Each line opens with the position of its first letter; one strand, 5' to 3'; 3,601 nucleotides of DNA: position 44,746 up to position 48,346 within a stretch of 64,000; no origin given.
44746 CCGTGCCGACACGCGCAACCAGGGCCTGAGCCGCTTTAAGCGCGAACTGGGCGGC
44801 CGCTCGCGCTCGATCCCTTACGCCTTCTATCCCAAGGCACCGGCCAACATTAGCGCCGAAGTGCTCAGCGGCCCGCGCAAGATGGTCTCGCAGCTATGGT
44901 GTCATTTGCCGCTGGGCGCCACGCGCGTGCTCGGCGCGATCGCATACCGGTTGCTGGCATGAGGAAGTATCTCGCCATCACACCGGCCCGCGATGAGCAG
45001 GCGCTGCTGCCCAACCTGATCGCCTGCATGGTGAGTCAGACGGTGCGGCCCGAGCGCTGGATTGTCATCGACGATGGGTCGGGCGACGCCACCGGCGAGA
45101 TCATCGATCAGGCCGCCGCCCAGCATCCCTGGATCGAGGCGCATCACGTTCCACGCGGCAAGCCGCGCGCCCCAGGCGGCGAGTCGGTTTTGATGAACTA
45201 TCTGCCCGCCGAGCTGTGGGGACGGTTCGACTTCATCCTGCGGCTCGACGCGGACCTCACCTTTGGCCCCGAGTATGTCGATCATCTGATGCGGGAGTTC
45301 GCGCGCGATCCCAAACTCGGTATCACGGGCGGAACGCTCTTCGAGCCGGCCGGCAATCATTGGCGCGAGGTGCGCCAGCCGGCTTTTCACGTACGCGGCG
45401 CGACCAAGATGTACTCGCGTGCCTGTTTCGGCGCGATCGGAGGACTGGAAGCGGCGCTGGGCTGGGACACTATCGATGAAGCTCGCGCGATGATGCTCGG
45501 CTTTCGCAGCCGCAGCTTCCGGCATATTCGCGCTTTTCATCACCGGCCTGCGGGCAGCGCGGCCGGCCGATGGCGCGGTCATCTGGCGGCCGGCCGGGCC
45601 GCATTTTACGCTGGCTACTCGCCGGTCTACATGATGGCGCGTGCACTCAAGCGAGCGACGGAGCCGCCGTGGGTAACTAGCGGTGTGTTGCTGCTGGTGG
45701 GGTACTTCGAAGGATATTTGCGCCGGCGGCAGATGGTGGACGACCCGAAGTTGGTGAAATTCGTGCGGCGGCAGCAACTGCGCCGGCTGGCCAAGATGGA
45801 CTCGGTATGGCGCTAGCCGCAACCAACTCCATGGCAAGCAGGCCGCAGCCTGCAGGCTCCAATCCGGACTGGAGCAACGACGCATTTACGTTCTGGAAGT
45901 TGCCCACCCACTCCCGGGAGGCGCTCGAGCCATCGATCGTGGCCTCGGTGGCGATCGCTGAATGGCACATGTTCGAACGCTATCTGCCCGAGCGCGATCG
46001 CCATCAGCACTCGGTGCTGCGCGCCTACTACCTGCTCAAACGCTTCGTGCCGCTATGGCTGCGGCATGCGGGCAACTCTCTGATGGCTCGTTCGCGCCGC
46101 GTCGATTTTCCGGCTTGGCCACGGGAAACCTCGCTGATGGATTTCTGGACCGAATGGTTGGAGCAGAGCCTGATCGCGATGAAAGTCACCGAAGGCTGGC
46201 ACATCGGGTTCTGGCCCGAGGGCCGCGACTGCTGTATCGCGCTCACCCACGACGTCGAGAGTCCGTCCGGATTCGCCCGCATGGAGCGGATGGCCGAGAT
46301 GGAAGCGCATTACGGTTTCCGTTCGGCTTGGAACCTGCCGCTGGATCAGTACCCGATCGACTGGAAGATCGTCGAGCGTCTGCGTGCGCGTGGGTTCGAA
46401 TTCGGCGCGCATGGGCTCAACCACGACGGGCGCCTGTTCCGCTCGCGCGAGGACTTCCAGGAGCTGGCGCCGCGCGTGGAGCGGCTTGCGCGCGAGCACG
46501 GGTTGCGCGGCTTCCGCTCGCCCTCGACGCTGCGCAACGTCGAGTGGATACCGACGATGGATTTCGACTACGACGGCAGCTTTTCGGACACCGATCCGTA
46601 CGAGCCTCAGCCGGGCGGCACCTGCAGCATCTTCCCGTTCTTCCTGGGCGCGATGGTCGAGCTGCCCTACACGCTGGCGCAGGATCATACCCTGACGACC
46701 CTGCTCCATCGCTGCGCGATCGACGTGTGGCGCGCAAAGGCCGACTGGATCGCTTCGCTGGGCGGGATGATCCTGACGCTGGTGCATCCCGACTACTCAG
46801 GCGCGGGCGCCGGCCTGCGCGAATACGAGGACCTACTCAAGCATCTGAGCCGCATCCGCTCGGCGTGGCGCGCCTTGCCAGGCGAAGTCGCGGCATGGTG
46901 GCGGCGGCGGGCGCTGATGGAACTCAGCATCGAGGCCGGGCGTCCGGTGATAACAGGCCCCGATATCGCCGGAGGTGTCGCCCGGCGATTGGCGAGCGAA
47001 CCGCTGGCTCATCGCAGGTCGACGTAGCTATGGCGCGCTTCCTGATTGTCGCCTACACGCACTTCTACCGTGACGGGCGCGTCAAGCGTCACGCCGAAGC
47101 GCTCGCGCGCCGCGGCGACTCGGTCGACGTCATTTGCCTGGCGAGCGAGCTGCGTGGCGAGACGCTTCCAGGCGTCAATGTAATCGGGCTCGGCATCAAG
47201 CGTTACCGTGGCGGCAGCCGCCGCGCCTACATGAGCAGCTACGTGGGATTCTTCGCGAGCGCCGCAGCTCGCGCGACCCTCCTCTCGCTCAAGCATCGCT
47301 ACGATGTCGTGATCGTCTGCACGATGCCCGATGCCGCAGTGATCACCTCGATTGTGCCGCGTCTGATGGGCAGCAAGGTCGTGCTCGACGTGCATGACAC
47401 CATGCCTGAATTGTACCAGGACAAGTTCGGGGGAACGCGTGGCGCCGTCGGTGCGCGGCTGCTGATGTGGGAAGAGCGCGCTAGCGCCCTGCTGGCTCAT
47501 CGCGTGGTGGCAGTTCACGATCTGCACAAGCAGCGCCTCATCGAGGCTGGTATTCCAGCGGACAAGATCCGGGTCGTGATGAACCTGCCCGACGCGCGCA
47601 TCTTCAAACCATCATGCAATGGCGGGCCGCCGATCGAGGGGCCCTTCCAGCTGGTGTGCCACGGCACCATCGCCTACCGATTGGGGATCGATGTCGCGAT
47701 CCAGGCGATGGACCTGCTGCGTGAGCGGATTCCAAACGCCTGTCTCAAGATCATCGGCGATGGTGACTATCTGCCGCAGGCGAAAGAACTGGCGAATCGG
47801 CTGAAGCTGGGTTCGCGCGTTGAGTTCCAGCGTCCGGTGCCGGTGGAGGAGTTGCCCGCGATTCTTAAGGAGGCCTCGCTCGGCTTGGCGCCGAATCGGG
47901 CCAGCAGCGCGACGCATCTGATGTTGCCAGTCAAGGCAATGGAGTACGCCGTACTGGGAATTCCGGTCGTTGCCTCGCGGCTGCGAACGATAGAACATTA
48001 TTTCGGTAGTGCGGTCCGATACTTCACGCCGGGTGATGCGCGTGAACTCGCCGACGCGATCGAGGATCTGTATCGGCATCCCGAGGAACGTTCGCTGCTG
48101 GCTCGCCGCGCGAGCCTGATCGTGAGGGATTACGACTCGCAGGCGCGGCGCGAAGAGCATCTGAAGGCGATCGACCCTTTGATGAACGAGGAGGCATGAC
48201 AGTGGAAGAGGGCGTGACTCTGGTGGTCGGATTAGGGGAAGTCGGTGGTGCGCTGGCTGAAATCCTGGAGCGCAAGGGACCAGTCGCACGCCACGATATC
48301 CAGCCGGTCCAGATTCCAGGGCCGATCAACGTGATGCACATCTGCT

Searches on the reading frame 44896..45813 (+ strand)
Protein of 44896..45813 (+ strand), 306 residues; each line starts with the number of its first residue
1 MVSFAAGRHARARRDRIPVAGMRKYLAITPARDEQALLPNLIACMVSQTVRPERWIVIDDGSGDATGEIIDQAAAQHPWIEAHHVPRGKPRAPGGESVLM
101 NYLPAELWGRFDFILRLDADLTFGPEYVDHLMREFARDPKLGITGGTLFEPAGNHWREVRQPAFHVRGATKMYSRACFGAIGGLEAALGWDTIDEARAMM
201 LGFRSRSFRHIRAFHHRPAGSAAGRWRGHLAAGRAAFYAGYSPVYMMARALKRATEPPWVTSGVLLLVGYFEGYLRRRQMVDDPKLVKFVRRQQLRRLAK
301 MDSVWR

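Call 14: search_protein_families(library=pfam, proteins=[window:44896-45813:+], max_evalue=0.001)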
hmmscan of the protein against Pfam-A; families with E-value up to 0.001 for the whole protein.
window:44896-45813:+ (306 aa): 2 families
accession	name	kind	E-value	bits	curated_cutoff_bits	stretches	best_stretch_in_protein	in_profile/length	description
PF00535.33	Glycos_transf_2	-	5.3e-11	43.2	23.3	1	28-163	3-131/168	Glycosyl transferase family 2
PF13641.12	Glyco_tranf_2_3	-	0.00015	22.3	27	1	27-172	5-148/230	Glycosyltransferase like family 2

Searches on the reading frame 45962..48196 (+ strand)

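Call 14: search_protein_families(library=pfam, proteins=[window:45962-48196:+], max_evalue=0.001)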
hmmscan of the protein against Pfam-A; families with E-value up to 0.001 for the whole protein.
window:45962-48196:+ (745 aa): 5 families
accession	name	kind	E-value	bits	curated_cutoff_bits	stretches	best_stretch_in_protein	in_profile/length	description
PF13692.12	Glyco_trans_1_4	-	3.7e-19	69.8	27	1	563-705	3-141/142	Glycosyl transferases group 1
PF00534.26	Glycos_transf_1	-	2.8e-18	66.5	26.4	1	559-716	13-168/172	Glycosyl transferases group 1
PF13579.12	Glyco_trans_4_4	-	1.8e-14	54.9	29.7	1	374-541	7-157/158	Glycosyl transferase 4-like domain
PF13439.12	Glyco_transf_4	-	1.2e-13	51.9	28.5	1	374-541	8-164/170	Glycosyltransferase Family 4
PF13524.12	Glyco_trans_1_2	-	1.2e-10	42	25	1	591-731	13-140/144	Glycosyl transferase-like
